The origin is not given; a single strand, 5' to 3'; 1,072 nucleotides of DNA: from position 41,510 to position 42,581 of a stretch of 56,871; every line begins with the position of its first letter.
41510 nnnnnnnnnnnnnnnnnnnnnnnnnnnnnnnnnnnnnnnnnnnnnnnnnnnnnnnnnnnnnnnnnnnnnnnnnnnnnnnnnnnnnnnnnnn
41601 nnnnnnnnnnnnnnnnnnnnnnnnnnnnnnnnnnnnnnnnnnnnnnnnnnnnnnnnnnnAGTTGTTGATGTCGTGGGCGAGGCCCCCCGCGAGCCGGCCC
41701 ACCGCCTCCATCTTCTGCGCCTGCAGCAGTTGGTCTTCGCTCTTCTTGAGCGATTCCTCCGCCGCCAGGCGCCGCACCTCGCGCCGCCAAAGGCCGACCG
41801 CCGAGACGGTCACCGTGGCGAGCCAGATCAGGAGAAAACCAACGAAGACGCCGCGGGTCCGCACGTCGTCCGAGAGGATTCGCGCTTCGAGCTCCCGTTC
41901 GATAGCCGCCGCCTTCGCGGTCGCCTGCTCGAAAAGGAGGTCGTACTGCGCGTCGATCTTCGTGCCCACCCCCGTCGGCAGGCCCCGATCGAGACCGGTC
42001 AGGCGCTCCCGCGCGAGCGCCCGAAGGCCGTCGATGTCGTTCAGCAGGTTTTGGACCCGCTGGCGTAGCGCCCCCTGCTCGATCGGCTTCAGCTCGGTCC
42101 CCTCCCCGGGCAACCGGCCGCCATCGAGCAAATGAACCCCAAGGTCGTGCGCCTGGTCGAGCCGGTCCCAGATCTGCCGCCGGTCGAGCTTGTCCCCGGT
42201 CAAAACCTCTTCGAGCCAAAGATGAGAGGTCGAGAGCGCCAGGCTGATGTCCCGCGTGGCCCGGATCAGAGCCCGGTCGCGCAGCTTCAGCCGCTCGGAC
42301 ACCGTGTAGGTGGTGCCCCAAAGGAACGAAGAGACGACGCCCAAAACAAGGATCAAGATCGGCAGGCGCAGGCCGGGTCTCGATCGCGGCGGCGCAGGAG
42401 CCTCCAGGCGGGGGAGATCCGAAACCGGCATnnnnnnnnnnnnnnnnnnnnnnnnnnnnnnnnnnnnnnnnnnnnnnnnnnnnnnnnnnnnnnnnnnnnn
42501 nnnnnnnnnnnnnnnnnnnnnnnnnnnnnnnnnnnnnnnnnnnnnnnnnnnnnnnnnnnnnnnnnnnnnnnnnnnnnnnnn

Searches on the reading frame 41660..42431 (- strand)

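Call 66: search_protein_families(library=pfam, proteins=[window:41660-42431:-], max_evalue=5)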
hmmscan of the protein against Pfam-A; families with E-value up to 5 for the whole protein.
window:41660-42431:- (257 aa): 2 families
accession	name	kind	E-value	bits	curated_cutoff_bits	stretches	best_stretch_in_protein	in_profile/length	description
PF06305.16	LapA_dom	-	0.0047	17.2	28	1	196-235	28-63/64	Lipopolysaccharide assembly protein A domain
PF22282.1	CydS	-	0.11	12.8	25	1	24-40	10-26/31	CydS-like protein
